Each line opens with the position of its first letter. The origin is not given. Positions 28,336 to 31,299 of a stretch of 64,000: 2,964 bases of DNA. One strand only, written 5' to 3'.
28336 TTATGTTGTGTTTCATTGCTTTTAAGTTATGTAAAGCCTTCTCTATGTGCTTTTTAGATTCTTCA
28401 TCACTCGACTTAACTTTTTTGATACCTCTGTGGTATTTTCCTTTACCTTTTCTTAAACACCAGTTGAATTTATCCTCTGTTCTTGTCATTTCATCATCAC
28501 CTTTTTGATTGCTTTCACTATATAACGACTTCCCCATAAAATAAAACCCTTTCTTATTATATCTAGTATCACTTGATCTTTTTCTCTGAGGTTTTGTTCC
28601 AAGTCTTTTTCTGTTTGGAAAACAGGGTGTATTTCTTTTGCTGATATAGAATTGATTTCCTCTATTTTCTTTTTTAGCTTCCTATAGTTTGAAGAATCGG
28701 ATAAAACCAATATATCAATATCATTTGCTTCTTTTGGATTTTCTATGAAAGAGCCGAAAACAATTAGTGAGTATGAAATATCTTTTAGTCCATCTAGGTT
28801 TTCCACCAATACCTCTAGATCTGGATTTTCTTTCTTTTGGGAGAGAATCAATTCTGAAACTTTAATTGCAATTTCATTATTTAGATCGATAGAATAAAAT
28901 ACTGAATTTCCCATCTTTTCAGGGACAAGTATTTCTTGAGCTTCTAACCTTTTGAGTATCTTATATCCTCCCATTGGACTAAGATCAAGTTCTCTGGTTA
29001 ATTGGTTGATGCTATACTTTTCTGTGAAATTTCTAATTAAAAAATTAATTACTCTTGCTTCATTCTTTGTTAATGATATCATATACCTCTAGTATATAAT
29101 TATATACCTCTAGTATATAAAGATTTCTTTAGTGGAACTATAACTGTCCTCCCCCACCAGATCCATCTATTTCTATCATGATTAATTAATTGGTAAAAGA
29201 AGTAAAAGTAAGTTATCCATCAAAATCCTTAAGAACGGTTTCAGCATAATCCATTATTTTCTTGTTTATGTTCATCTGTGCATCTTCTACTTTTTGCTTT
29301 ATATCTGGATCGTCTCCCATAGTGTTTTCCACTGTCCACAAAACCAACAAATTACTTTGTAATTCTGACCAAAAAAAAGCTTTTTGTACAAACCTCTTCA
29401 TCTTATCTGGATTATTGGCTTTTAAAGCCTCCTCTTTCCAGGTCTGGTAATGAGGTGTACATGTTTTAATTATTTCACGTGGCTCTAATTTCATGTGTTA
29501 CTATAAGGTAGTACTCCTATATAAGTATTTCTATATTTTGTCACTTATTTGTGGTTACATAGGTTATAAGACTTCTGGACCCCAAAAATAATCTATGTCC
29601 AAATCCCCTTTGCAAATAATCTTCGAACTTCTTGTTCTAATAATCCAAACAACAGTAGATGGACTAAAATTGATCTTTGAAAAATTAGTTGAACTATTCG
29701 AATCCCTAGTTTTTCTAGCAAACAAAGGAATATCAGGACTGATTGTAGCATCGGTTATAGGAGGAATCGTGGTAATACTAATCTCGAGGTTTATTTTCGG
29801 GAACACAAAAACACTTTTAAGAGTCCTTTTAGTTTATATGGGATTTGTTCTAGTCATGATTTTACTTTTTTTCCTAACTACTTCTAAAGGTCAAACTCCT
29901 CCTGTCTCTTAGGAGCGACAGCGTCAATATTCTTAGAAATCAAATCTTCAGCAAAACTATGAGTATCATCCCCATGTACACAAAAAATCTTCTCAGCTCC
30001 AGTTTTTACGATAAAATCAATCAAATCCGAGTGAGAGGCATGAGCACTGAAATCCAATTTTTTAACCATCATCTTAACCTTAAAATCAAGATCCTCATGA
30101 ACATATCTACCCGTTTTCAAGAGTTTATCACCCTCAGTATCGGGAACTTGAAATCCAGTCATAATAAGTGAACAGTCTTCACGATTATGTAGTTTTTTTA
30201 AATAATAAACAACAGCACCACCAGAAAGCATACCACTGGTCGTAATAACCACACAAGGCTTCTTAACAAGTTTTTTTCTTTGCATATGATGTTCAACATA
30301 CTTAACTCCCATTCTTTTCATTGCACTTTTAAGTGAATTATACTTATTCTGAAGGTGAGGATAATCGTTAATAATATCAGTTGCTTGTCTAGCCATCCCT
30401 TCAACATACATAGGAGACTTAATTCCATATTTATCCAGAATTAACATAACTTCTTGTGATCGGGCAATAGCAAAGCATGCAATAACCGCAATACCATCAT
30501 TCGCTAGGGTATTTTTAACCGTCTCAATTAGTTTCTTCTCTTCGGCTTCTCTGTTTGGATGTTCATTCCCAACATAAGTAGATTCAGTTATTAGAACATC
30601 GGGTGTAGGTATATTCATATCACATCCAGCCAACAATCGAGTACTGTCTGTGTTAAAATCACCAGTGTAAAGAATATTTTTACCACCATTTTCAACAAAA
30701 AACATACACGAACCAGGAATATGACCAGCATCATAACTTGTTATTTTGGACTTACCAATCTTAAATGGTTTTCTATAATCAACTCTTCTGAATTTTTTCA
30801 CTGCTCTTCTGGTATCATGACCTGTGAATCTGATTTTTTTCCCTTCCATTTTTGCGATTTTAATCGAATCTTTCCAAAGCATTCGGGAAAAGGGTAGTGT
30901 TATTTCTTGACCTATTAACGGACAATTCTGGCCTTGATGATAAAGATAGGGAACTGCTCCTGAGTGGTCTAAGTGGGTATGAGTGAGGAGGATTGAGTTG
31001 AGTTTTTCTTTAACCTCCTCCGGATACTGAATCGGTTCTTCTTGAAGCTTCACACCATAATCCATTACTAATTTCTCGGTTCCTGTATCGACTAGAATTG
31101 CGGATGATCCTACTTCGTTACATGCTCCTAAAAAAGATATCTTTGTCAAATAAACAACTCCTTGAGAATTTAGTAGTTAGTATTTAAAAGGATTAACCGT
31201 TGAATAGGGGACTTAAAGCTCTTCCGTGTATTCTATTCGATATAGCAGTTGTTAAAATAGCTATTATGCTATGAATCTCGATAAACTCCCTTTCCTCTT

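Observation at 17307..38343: Repeated architecture tRNA(X) -> amino-acid racemase -> X-tRNA synthetase (His and Tyr loci)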

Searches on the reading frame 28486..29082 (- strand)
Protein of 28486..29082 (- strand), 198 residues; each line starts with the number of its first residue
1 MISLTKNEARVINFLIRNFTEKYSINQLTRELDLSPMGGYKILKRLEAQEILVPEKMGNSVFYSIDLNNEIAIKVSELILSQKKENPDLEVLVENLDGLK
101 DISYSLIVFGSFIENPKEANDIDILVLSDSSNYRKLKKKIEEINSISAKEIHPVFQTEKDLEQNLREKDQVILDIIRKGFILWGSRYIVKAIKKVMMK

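Call 67: search_protein_families(library=pfam, proteins=[window:28486-29082:-], max_evalue=0.001)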
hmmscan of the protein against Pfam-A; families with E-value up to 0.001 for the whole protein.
window:28486-29082:- (198 aa): 3 families
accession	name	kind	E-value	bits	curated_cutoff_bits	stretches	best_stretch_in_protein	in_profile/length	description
PF01909.29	NTP_transf_2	-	3.5e-06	27.8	21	1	103-163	14-79/93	Nucleotidyltransferase domain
PF18765.7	Polbeta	-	5.9e-05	23.6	26.9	1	106-173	16-88/93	Polymerase beta, Nucleotidyltransferase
PF22014.2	DUF6932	-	0.00037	21.4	27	1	92-149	41-92/142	Family of unknown function (DUF6932)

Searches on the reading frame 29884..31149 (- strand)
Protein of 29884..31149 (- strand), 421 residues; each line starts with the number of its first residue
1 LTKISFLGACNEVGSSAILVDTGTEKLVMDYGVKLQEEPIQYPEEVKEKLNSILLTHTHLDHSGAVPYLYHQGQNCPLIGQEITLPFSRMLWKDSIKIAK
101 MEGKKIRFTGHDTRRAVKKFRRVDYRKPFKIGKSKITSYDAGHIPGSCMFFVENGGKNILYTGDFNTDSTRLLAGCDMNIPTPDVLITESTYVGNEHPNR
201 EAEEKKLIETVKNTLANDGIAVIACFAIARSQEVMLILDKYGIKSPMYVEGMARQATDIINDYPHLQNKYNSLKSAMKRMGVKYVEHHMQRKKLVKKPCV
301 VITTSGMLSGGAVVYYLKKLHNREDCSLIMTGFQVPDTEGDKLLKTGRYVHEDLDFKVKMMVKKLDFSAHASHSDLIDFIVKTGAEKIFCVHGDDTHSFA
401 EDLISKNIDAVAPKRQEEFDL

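Call 67: search_protein_families(library=pfam, proteins=[window:29884-31149:-], max_evalue=0.001)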
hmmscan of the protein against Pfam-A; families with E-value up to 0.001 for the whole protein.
window:29884-31149:- (421 aa): 5 families
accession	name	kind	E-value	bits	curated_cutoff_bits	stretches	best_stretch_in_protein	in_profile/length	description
PF10996.14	Beta-Casp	-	1.2e-19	71.4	27.7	1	232-343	2-120/120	Beta-Casp domain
PF16661.11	Lactamase_B_6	-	1.2e-15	57.8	27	1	16-178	7-175/193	Metallo-beta-lactamase superfamily domain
PF07521.17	RMMBL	-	1.8e-10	41.1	21.6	1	357-413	3-63/63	Zn-dependent metallo-hydrolase RNA specificity domain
PF00753.33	Lactamase_B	-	2.1e-09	38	22.7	1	14-167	5-152/196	Metallo-beta-lactamase superfamily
PF12706.13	Lactamase_B_2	-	2e-08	34.5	27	1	18-196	3-170/200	Beta-lactamase superfamily domain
